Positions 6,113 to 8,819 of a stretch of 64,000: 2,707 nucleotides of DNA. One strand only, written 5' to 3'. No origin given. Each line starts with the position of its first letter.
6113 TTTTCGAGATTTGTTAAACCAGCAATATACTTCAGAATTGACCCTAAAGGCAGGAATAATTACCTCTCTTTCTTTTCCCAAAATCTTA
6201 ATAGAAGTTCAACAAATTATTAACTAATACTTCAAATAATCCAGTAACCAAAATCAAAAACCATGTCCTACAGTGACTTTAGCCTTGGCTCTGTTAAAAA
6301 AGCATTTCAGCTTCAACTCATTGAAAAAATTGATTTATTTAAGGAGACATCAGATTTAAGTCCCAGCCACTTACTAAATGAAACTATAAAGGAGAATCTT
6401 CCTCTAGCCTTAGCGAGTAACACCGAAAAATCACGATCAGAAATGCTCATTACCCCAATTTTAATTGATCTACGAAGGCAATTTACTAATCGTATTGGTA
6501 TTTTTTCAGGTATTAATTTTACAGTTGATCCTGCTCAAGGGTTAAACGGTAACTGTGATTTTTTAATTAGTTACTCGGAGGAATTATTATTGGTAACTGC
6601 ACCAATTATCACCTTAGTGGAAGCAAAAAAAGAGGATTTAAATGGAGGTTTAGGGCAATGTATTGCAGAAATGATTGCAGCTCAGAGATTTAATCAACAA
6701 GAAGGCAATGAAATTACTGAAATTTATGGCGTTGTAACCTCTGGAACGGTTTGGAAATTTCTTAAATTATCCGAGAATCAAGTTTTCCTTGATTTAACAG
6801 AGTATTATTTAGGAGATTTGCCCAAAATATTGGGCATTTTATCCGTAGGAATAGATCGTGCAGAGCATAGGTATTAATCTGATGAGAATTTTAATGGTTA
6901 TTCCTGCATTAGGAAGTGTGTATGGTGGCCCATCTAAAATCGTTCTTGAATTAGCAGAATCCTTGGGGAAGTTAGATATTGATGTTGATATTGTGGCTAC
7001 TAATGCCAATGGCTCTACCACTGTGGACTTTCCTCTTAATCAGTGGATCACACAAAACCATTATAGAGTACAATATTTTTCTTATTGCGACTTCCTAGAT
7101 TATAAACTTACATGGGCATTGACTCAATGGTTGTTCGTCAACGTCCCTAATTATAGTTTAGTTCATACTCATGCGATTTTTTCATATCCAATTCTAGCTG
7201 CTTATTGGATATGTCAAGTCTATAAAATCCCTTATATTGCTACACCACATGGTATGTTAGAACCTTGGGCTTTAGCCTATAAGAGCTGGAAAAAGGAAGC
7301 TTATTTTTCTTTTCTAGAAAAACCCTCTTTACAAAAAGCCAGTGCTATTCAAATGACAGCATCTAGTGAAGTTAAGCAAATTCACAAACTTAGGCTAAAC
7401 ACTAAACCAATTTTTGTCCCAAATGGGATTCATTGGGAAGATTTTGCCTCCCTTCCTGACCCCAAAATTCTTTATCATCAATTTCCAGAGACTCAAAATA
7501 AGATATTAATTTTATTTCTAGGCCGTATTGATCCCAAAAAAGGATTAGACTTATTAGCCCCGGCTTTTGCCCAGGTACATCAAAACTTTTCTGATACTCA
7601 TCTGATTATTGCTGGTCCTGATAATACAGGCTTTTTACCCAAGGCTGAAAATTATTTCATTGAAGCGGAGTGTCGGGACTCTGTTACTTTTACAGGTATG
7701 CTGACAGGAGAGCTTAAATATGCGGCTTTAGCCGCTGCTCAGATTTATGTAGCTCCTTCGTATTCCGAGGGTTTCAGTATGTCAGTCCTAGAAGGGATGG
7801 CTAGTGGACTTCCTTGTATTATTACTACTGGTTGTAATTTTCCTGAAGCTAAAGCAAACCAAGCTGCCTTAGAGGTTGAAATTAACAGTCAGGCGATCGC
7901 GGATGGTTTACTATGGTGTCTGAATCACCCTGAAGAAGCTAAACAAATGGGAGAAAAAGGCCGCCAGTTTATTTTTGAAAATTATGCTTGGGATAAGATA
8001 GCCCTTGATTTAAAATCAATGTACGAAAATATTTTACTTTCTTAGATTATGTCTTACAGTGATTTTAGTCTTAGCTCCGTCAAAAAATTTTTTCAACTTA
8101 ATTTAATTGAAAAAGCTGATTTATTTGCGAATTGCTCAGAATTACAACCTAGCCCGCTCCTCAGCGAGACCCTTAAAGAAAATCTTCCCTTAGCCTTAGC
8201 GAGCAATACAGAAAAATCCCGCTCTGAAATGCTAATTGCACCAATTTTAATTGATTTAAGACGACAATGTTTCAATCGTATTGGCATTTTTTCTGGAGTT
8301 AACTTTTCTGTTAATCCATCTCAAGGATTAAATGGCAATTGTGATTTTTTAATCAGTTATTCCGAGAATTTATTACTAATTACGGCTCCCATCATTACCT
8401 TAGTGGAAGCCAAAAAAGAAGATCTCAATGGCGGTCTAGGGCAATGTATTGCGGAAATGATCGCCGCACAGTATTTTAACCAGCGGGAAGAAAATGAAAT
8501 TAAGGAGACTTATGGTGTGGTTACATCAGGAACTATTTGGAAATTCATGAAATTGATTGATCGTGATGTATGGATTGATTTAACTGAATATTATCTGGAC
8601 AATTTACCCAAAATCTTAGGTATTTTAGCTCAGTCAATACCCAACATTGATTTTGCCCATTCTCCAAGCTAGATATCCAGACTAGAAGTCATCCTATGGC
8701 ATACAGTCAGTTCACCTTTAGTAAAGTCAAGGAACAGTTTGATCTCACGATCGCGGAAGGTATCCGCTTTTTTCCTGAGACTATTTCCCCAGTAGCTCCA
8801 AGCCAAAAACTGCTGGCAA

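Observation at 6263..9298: Three paralogous PD-(D/E)xK-like genes bracketing a glycosyltransferase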

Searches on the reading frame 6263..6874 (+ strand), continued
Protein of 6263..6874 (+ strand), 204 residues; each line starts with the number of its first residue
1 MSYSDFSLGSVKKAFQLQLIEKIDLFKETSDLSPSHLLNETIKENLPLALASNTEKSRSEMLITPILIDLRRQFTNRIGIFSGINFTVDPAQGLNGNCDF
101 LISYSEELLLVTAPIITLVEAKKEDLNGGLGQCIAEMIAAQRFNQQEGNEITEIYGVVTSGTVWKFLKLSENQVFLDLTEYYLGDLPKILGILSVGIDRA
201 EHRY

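Call 44: find_encoding_contigs(protein=P0127, flank=10000, max_places=4)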
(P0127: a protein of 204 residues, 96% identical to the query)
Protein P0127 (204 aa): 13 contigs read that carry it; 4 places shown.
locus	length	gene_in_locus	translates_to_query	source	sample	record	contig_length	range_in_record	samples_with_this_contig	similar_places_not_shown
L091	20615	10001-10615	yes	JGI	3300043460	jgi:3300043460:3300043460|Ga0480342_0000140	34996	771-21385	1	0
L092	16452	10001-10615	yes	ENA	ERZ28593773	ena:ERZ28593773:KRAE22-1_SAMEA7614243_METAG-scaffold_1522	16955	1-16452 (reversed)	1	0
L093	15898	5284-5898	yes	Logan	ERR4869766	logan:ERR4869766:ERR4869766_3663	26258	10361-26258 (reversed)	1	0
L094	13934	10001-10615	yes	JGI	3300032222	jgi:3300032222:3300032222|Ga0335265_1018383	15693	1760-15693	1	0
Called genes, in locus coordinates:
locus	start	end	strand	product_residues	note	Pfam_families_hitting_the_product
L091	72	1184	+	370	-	PF04230:PS_pyruv_trans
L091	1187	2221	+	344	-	PF00881:Nitroreductase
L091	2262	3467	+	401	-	PF00534:Glycos_transf_1, PF13692:Glyco_trans_1_4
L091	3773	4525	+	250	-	PF05050:Methyltransf_21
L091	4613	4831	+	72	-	-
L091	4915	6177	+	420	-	-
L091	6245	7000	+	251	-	PF13489:Methyltransf_23, PF13847:Methyltransf_31 (weak), PF08241:Methyltransf_11, PF08242:Methyltransf_12 (weak), PF13649:Methyltransf_25 (faint)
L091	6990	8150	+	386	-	PF13439:Glyco_transf_4, PF00534:Glycos_transf_1, PF13692:Glyco_trans_1_4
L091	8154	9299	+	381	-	PF20706:GT4-conflict, PF00534:Glycos_transf_1, PF13692:Glyco_trans_1_4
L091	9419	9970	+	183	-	PF05685:Uma2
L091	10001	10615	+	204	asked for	-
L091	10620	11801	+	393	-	PF13439:Glyco_transf_4, PF13579:Glyco_trans_4_4, PF20706:GT4-conflict, PF00534:Glycos_transf_1, PF13692:Glyco_trans_1_4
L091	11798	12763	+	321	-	PF01073:3Beta_HSD, PF01370:Epimerase, PF02719:Polysacc_synt_2, PF04321:RmlD_sub_bind, PF07993:NAD_binding_4 (faint), PF16363:GDP_Man_Dehyd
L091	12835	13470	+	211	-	PF13489:Methyltransf_23, PF05175:MTS (weak), PF07021:MetW (weak), PF13847:Methyltransf_31, PF08241:Methyltransf_11, PF08242:Methyltransf_12, PF13649:Methyltransf_25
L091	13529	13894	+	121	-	-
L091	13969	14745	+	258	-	PF05685:Uma2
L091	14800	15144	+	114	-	PF18765:Polbeta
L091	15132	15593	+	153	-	PF20797:HepT-like_2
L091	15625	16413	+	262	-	PF00535:Glycos_transf_2, PF10111:Glyco_tranf_2_2 (weak)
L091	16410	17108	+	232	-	PF01073:3Beta_HSD, PF01370:Epimerase, PF02719:Polysacc_synt_2, PF04321:RmlD_sub_bind, PF05368:NmrA, PF08659:KR (weak), PF16363:GDP_Man_Dehyd, PF13460:NAD_binding_10 (weak), +2 more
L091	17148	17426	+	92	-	-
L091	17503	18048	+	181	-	PF00132:Hexapep (faint)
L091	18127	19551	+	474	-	PF13439:Glyco_transf_4 (weak), PF00534:Glycos_transf_1, PF13692:Glyco_trans_1_4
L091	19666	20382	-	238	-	PF00702:Hydrolase, PF13419:HAD_2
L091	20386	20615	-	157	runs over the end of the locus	PF02261:Asp_decarbox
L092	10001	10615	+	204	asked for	-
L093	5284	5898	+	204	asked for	-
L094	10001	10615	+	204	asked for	-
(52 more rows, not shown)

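Call 48: find_encoding_contigs(protein=P0178, flank=8000, max_places=3)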
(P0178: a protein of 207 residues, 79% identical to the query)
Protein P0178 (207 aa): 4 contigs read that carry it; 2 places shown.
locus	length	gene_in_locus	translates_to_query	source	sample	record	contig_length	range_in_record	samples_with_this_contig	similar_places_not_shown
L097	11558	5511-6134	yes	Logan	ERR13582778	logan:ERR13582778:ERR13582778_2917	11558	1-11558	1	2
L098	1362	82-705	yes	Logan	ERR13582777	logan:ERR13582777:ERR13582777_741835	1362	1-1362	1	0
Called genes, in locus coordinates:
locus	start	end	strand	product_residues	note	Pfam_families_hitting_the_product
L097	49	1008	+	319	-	-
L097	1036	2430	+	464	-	PF04932:Wzy_C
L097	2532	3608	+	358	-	PF13579:Glyco_trans_4_4 (faint), PF20706:GT4-conflict (weak), PF00534:Glycos_transf_1, PF13692:Glyco_trans_1_4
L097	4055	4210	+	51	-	-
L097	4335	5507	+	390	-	PF13439:Glyco_transf_4 (faint), PF13579:Glyco_trans_4_4, PF20706:GT4-conflict (weak), PF00534:Glycos_transf_1, PF13692:Glyco_trans_1_4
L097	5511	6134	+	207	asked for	-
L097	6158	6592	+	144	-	-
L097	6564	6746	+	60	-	-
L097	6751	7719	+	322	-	PF00106:adh_short (faint), PF01073:3Beta_HSD, PF01370:Epimerase, PF02719:Polysacc_synt_2, PF04321:RmlD_sub_bind, PF07993:NAD_binding_4 (faint), PF16363:GDP_Man_Dehyd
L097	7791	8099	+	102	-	PF13489:Methyltransf_23 (weak), PF07021:MetW (weak), PF13847:Methyltransf_31 (weak), PF13649:Methyltransf_25 (weak)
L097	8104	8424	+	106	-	PF13489:Methyltransf_23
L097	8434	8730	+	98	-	-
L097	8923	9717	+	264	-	PF05685:Uma2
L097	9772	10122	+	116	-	PF18765:Polbeta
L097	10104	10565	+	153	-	PF20797:HepT-like_2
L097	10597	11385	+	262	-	PF00535:Glycos_transf_2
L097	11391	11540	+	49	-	PF01370:Epimerase, PF16363:GDP_Man_Dehyd (weak)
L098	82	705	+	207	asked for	-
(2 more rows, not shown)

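Call 59: search_protein_families(library=pfam, proteins=[L090:4778-5395:+, L089:9001-9618:+, L009:9865-10485:+, L083:6664-7308:+], max_evalue=0.1)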
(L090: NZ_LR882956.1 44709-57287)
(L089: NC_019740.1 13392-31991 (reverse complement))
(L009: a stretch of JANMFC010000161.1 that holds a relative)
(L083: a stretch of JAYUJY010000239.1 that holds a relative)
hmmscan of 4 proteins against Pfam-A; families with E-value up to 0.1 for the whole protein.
L090:4778-5395:+ (206 aa): 3 families
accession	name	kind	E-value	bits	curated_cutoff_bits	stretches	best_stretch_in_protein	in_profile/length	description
PF04313.20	HSDR_N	-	2.6e-07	31.1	25.1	1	13-170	48-195/198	Type I restriction enzyme R protein N terminus (HSDR_N)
PF13588.12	HSDR_N_2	-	0.0002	21.8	25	1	102-172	34-101/110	Type I restriction enzyme R protein N terminus (HSDR_N)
PF20464.3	MmeI_N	-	0.05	14.4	27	1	136-181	92-132/181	MmeI, N-terminal domain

L089:9001-9618:+ (206 aa): 0 families

L009:9865-10485:+ (207 aa): 0 families

L083:6664-7308:+ (215 aa): 0 families

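Call 66: find_related_loci(query=A2, collection=viral_contigs, flank=5000)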
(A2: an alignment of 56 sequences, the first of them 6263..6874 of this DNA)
Query A2 (204 aa) in viral_contigs; peptide patterns used: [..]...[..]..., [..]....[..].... (x = any residue, [..] = any of these).
37 stretches matched a pattern, but none encodes a relative of the query by tblastn (E <= 1e-3).

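Call 81: search_protein_families(library=padloc, alignment_id=A3, max_evalue=0.00001)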
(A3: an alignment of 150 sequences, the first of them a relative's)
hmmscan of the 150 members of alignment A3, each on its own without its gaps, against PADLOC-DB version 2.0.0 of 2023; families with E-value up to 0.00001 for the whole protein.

A. member 1, L001:6596-7789:+ (398 aa): 0 families

B. families by the number of members that match (of 150 scanned): 97 families (the first 25 are shown)
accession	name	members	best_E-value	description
PDLC04833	PDC-S03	6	6e-77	-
PDLC02759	SspA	6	2.6e-56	SspA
PDLC02657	DndA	6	2.4e-54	DndA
PDLC04832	PDC-S03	6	6.1e-25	-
PDLC04943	PDC-S17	5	3.1e-69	-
PDLC04834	PDC-S03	3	2.1e-17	-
PDLC04835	PDC-S03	2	1.5e-60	-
PDLC02707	PbeA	2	1.7e-47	PbeA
PDLC02704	PbeA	2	1.4e-40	PbeA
PDLC01640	Cmr3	2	4.9e-20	"CAS-III-B,CAS-III-C; effector_G5"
PDLC01361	Cmr3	2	9.7e-18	"CAS-III-B,CAS-III-C; effector_G5"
PDLC02904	pVip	2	1.5e-10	Viperins associated with kinases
PDLC02903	pVip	2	1e-09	Viperins not associated with kinases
PDLC01674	Cas12f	1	3e-136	CAS-V-F; effector__SPE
PDLC01678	Cas12f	1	3e-136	Cas14c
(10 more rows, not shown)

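Call 85: fold_search(model_id=the predicted structure, library=viral)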
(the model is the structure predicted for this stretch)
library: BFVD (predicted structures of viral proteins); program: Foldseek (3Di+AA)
matches with E <= 10: 749; with E <= 0.001: 1
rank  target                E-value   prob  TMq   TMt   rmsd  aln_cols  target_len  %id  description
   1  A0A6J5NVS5            9.9e-04  0.85  0.30  0.19  16.3       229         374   13  Uncharacterized protein [uncultured Caudovirales phage]
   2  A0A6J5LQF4            1.1e-03  0.80  0.26  0.20  19.3       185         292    8  COG1468 CRISPR-associated protein Cas4 (RecB family exonuclease) [uncultured Caudovirales phage]
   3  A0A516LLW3            4.8e-03  0.54  0.28  0.20  17.2       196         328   13  (no name in the UniProt tables at hand)
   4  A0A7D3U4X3            5.1e-03  0.60  0.30  0.34  15.4       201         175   10  (no name in the UniProt tables at hand)
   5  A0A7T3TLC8            6.5e-03  0.75  0.28  0.20  15.7       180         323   12  (no name in the UniProt tables at hand)
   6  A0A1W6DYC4            8.3e-03  0.41  0.26  0.24  15.5       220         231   14  PD-(D/E)XK endonuclease-like domain-containing protein [Aeromonas phage phiA8-29]
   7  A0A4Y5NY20            9.3e-03  0.69  0.27  0.14  16.3       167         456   11  (no name in the UniProt tables at hand)
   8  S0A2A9                1.2e-02  0.44  0.24  0.24  17.8       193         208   12  Exonuclease, YqaJ (Recombinase) [Cellulophaga phage phi10:1]
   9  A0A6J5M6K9            1.4e-02  0.57  0.31  0.25  15.6       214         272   10  COG5377 Phage-related protein, predicted endonuclease (Fragment) [uncultured Caudovirales phage]
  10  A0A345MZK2            1.5e-02  0.47  0.25  0.19  13.8       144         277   12  (no name in the UniProt tables at hand)
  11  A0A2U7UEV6            1.8e-02  0.94  0.48  0.21   6.9       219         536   10  DUF5898 domain-containing protein [Pandoravirus macleodensis]
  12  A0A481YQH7            1.9e-02  0.57  0.31  0.26  13.8       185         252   10  Exonuclease [Pithovirus LCDPAC02]
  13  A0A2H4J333            2.2e-02  0.33  0.20  0.22   8.7       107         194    9  Uncharacterized protein [uncultured Caudovirales phage]
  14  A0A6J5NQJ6            2.5e-02  0.80  0.31  0.17  13.9       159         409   12  Uncharacterized protein [uncultured Caudovirales phage]
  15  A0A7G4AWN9            2.5e-02  0.35  0.26  0.12  16.7       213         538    8  (no name in the UniProt tables at hand)
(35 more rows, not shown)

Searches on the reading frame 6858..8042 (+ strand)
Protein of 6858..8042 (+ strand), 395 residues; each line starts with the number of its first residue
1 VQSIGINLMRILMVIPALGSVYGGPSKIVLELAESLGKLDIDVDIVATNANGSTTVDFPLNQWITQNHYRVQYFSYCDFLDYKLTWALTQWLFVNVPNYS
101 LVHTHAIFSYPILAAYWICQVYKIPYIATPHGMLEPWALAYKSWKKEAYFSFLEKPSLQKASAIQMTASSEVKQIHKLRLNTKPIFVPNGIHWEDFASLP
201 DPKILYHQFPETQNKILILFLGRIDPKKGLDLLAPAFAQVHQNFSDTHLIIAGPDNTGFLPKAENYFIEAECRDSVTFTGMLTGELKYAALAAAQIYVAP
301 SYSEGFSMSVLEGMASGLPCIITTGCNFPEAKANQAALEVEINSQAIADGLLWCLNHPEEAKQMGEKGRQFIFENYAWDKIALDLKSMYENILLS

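Call 4: search_protein_families(library=pfam, proteins=[window:6858-8042:+], max_evalue=1)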
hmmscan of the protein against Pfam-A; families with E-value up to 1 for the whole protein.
window:6858-8042:+ (395 aa): 6 families
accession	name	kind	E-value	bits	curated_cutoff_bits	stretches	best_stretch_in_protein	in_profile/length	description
PF00534.26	Glycos_transf_1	-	1.8e-29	103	26.4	1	211-370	11-171/172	Glycosyl transferases group 1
PF13692.12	Glyco_trans_1_4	-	3.3e-25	89.4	27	1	217-356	3-141/142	Glycosyl transferases group 1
PF13439.12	Glyco_transf_4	-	8.3e-17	62.2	28.5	1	22-191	1-166/170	Glycosyltransferase Family 4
PF13579.12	Glyco_trans_4_4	-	6e-15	56.4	29.7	1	23-190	1-158/158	Glycosyl transferase 4-like domain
PF20706.3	GT4-conflict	-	3.1e-11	43.3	26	1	210-382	192-382/385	Family 4 Glycosyltransferase in conflict systems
PF13524.12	Glyco_trans_1_2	-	0.00073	19.9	25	1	275-384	28-141/144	Glycosyl transferase-like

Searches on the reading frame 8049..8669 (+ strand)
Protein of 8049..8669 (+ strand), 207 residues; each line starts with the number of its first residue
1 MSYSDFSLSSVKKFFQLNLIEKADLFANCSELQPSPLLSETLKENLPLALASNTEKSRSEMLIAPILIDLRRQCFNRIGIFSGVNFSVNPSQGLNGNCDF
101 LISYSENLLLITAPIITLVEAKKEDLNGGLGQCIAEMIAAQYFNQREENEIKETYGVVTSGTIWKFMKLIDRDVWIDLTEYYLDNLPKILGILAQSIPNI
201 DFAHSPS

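Call 4: search_protein_families(library=pfam, proteins=[window:8049-8669:+], max_evalue=1)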
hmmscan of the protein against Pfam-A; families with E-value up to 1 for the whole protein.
window:8049-8669:+ (207 aa): 0 families

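Call 5: search_protein_families(library=ncbifam, proteins=[window:8049-8669:+], max_evalue=1)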
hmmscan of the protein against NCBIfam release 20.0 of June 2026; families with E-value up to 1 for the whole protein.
window:8049-8669:+ (207 aa): 0 families

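Call 8: search_protein_families(library=padloc, proteins=[window:8049-8669:+], max_evalue=1)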
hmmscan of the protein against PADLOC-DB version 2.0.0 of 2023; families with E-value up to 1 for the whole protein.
window:8049-8669:+ (207 aa): 1 family
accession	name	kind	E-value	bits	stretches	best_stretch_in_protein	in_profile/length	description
PDLC01472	PD_DExK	-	4e-49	164.2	1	54-195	2-138/146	"CAS-I,CAS-II,CAS-III,CAS-IV,CAS-V,CAS-VI; associated"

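Call 9: search_protein_families(library=phrogs, proteins=[window:8049-8669:+], max_evalue=1)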
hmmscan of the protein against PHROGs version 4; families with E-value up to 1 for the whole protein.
window:8049-8669:+ (207 aa): 0 families

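Call 50: list_cluster_members(proteins=[P0129, P0017, window:8049-8669:+])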
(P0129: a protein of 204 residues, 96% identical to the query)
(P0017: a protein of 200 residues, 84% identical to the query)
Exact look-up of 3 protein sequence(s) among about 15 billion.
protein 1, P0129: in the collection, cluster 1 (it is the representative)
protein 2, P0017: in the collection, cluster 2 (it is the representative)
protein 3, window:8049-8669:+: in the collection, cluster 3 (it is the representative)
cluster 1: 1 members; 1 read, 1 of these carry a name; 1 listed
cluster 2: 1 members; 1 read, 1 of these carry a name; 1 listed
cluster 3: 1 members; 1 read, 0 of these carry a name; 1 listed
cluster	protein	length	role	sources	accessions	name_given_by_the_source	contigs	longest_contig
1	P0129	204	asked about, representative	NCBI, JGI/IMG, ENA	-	hypothetical protein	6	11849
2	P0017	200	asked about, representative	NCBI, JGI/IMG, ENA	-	hypothetical protein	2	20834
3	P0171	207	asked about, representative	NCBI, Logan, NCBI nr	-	-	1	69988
